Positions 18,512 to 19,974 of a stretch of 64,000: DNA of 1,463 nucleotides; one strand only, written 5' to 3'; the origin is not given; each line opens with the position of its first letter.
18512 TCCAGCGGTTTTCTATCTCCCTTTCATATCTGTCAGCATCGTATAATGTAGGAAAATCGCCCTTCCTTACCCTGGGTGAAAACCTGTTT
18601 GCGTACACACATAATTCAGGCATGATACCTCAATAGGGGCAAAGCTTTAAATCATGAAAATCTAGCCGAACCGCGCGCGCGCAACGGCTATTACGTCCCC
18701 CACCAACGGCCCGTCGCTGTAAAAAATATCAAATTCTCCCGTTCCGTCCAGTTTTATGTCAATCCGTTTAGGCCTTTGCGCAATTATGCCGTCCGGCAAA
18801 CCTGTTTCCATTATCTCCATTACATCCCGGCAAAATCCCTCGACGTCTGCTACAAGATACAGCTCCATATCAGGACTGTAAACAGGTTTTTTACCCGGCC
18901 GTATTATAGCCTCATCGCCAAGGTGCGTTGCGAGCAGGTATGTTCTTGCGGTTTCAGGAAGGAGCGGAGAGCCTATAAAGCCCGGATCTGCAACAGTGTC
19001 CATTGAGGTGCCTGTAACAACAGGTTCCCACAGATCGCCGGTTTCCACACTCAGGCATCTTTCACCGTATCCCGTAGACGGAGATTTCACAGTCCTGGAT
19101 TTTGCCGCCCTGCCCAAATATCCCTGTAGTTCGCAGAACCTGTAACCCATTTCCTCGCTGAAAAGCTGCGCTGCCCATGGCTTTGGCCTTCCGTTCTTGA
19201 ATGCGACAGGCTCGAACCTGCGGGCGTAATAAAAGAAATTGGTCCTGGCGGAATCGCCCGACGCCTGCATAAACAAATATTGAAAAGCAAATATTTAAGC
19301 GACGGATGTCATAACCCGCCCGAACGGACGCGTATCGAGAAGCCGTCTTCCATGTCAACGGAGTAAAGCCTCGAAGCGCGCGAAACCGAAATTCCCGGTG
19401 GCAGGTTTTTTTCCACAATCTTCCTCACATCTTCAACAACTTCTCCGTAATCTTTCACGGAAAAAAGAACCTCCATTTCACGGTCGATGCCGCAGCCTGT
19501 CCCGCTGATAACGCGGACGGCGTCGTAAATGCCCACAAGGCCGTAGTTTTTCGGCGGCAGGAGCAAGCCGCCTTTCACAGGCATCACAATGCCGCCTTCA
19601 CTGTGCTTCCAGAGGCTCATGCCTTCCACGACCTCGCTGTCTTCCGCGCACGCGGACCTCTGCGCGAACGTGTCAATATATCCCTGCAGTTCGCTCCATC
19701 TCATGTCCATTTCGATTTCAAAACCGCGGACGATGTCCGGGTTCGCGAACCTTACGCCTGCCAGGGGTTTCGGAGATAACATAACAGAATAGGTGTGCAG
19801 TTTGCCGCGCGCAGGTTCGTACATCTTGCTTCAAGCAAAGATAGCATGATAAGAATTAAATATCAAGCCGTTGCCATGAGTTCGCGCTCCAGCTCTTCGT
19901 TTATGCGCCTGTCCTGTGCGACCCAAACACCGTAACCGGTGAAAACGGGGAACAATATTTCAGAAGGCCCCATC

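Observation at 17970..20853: Five-gene tandem array of diverged paralogs with no recognisable domain: candidate undescribed multi-subunit system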

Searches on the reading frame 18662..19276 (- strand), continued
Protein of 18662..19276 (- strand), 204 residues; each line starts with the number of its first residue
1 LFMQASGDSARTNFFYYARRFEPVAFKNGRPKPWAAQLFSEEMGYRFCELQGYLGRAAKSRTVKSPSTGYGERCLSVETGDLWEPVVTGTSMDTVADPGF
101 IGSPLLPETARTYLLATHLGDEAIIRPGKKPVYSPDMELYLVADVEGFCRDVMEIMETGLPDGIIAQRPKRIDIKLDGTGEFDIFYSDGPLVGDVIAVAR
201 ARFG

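Call 66: find_encoding_contigs(protein=P0012, flank=10000, max_places=1)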
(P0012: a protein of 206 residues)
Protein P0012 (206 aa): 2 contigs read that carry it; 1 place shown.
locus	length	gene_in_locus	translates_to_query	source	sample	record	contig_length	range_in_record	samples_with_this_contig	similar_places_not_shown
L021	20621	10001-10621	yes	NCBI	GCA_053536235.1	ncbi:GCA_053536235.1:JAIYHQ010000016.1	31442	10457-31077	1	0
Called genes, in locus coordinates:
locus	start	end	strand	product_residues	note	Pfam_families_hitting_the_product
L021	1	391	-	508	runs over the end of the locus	PF01935:DUF87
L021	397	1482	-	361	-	PF09376:NurA (weak)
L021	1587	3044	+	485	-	PF00587:tRNA-synt_2b, PF03129:HGTP_anticodon, PF09180:ProRS-C_1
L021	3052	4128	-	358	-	PF00586:AIRS, PF02769:AIRS_C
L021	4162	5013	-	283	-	-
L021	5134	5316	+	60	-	-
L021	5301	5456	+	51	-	-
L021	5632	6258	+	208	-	PF00227:Proteasome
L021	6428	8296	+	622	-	PF17214:KH_TffA, PF00753:Lactamase_B, PF16661:Lactamase_B_6, PF23023:Anti-Pycsar_Apyc1 (weak), PF12706:Lactamase_B_2, PF10996:Beta-Casp, PF07521:RMMBL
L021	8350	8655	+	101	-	-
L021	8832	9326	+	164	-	-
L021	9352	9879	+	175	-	-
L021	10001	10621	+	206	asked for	-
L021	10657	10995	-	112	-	PF04472:SepF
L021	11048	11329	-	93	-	PF03685:UPF0147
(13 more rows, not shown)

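Call 79: search_protein_families(library=pfam, proteins=[L015:9382-9966:+, L018:7538-8446:-, L018:9061-9462:+], max_evalue=0.1)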
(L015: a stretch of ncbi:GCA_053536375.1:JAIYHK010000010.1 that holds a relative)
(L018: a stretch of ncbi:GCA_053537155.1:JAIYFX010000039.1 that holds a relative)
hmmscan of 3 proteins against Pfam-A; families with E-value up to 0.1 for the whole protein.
L015:9382-9966:+ (194 aa): 1 family
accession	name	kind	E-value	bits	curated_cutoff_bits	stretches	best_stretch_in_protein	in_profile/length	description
PF02698.23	DUF218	-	5.8e-06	26.7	27.6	1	53-148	8-103/133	DUF218 domain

L018:7538-8446:- (302 aa): 0 families

L018:9061-9462:+ (133 aa): 2 families
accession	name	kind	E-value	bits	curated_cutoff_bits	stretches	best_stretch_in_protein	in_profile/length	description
PF08764.15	Coagulase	-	0.039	14.6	25.4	1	70-99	207-236/279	Staphylococcus aureus coagulase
PF24872.1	DUF2110_N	-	0.047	14.3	28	0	69-126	11-71/72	DUF2110 N-terminal domain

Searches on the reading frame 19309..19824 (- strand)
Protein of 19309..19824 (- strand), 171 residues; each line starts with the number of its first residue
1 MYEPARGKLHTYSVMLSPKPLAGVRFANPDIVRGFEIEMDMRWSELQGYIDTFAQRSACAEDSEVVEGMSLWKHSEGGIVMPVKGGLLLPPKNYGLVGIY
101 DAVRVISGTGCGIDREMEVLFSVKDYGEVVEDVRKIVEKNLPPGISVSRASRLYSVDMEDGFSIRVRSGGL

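Call 3: search_protein_families(library=pfam, proteins=[window:19309-19824:-], max_evalue=1)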
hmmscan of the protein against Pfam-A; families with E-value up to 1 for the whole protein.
window:19309-19824:- (171 aa): 1 family
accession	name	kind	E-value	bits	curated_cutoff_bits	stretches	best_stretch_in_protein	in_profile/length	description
PF22293.1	ANXE1_4th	-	0.088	13.5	27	1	101-143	15-57/64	Annexin E1, fourth repeat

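Call 4: search_protein_families(library=ncbifam, proteins=[window:19309-19824:-], max_evalue=1)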
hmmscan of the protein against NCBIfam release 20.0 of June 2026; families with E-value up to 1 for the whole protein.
window:19309-19824:- (171 aa): 0 families

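Call 30: search_protein_families(library=phrogs, proteins=[window:19309-19824:-], max_evalue=1)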
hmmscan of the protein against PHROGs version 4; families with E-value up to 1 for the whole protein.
window:19309-19824:- (171 aa): 0 families

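Call 31: search_protein_families(library=padloc, proteins=[window:19309-19824:-], max_evalue=1)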
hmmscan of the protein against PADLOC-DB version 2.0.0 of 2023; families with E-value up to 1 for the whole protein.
window:19309-19824:- (171 aa): 0 families

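Call 32: predict_structure(alignment_id=A3)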
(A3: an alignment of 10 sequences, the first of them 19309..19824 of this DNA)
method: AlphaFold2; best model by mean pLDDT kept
length: 171 residues; sequences in the alignment: 10
mean_pLDDT: 57.7   pTM: 0.61
mean pLDDT of the five models: 57.7, 56.8, 56.5, 55.5, 53.7
residues with pLDDT >= 90: 4; 70-90: 55; 50-70: 46; < 50: 66
segments of 3 or more residues with pLDDT < 50: 1-3, 59-113, 167-171
pLDDT, mean of each block of 10 residues (from residue 1): 53 77 62 80 78 62 34 36 31 38 30 58 71 89 82 54 48 38
secondary structure, 60 per line:
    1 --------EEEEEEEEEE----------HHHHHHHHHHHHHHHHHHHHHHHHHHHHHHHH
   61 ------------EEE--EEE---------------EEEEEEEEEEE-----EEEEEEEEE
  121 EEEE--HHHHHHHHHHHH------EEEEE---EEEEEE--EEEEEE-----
elements in order: E9-18 H29-60 E73-75 E78-80 E96-106 E112-124 H127-138 E145-149 E153-158 E161-166
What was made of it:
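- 19309..19824 (-): G3, 171 aa. Its orthogroup signature is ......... in the b1-a1 loop. The low-confidence AF2 model has the same order of elements as G1 (call 32).
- The weaker G3 model has the same order of elements (call 32).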

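Call 36: fold_search(model_id=the predicted structure, library=pdb)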
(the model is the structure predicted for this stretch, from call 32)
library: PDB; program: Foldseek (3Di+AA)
matches with E <= 10: 530; with E <= 0.001: 0
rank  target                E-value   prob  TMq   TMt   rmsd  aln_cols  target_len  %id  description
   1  8auv_R                2.0e-02  0.47  0.21  0.29  12.1       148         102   13  Cryo-EM structure of the plant 40S subunit (released 2023-06-07)
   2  7qiy_L                2.2e-02  0.38  0.21  0.27  12.4       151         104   13  Specific features and methylation sites of a plant ribosome. 40S head ribosomal subunit. (released 2022-06-15)
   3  4bts_AJ               3.9e-02  0.33  0.22  0.30  14.1       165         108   12  THE CRYSTAL STRUCTURE OF THE EUKARYOTIC 40S RIBOSOMAL SUBUNIT IN COMPLEX WITH EIF1 AND EIF1A (released 2013-07-17)
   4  6skf_Am               4.1e-02  0.38  0.20  0.30  14.6       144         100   11  Cryo-EM Structure of T. kodakarensis 70S ribosome (released 2020-07-29)
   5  4v6w_AU               5.2e-02  0.35  0.22  0.31  12.9       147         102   15  Structure of the D. melanogaster 80S ribosome (released 2014-07-09)
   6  5a2q_U                5.8e-02  0.41  0.24  0.35  12.3       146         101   15  Structure of the HCV IRES bound to the human ribosome (released 2015-07-15)
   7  4v1a_k                6.2e-02  0.28  0.22  0.26   9.6       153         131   13  Structure of the large subunit of the mammalian mitoribosome, part 2 of 2 (released 2014-10-08)
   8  9h3g_Ba               7.4e-02  0.18  0.19  0.26  13.2       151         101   14  Structure of the Arabidopsis thaliana 80S ribosome in complex with P- and E-site tRNAs and mRNA (released 2026-02-04)
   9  3n5f_A                8.8e-02  0.54  0.28  0.15   7.0       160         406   14  Crystal Structure of L-N-carbamoylase from Geobacillus stearothermophilus CECT43 (released 2011-05-25)
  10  8r57_U                8.8e-02  0.25  0.21  0.28  13.4       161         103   13  CryoEM structure of wheat 40S ribosomal subunit, head domain (released 2023-12-27)
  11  8q7z_At               8.8e-02  0.21  0.21  0.26  12.3       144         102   13  Structure of the G. gallus 80S non-rotated ribosome (released 2024-08-28)
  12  5ndw_d0               9.8e-02  0.23  0.19  0.27  13.7       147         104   12  Crystal structure of aminoglycoside TC007 bound to the yeast 80S ribosome (released 2017-12-13)
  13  9spi_SU               9.8e-02  0.21  0.21  0.27  12.7       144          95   12  CRYO-EM STRUCTURE OF HUMAN 80S RIBOSOME WITH A/P/E-SITE TRNA AND MRNA CONTAINING URIDINE (released 2026-01-21)
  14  3j80_U                1.1e-01  0.44  0.28  0.39  11.5       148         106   11  CryoEM structure of 40S-eIF1-eIF1A preinitiation complex (released 2014-11-05)
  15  9y42_UU               1.1e-01  0.21  0.22  0.31  12.8       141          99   13  Structure of naked mole-rat ribosome with P/E tRNA and eEF2 (rotated) (released 2026-02-18)
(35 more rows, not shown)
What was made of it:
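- Tried and rejected: The first AF2 run (G3, 10-sequence MSA) was too poor for fold search (pLDDT 57.7; calls 32, 36).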

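Call 46: search_protein_families(library=pfam, alignment_id=A7, max_evalue=10)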
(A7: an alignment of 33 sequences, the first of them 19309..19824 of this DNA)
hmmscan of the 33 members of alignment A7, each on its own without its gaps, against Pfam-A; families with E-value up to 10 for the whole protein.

A. member 1, window:19309-19824:- (171 aa): 1 family
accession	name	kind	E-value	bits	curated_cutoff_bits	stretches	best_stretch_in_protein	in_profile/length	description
PF22293.1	ANXE1_4th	-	0.088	13.5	27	1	101-143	15-57/64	Annexin E1, fourth repeat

B. families by the number of members that match (of 33 scanned): 8 families
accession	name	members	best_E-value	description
PF11626.13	Rap1_C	1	0.067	TRF2-interacting telomeric protein/Rap1 - C terminal domain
PF22293.1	ANXE1_4th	1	0.088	Annexin E1, fourth repeat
PF10403.14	BHD_1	1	0.12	Rad4 beta-hairpin domain 1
PF11693.13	DUF2990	1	0.14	Protein of unknown function (DUF2990)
PF14111.12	DUF4283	1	0.16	Domain of unknown function (DUF4283)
PF08343.15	RNR_N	1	0.2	Ribonucleotide reductase N-terminal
PF11064.13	DUF2865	1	0.25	Protein of unknown function (DUF2865)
PF00035.32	dsrm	1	0.31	Double-stranded RNA binding motif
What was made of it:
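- On Known anti-phage defence or toxin-antitoxin component: Zero hits (calls 31, 46).
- On CRISPR RAMP (Cas5/6/7-type) effector subunits: There are no Pfam or PADLOC hits (calls 3, 31, 46).
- Closest known: Tandem poly-immunity gene arrays of polymorphic toxin systems. Different: There is no adjacent toxin gene and no match to any known immunity family (calls 31, 46).
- Tried and rejected: That is noise (call 46).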

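Call 47: search_solved_structures(query=A7, max_evalue=10)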
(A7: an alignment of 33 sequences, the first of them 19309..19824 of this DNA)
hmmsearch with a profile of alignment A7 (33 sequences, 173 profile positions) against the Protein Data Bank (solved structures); distinct sequences matched with E-value up to 10: 4.
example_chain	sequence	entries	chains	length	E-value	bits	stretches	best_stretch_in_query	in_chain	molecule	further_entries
6h4n_x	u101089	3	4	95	0.68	13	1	31-87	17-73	Ribosome hibernation promoting factor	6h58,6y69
2rql_A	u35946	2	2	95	0.81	12.7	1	31-87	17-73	Probable sigma-54 modulation protein | Ribosome hibernation promoting factor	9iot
4v8h_AX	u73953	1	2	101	0.91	12.6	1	31-87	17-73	Probable sigma(54) modulation protein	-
2n3z_A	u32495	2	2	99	1.5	11.9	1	103-146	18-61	OR446 | De novo designed protein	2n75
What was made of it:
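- Closest known: Ribosomal protein uS10 and M20-peptidase dimerisation domains. Different: E-values are 0.02-0.3, TM-scores 0.2-0.4 and rmsd 9-14 A. These are not significant, and there is no sequence signal (calls 46, 47).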
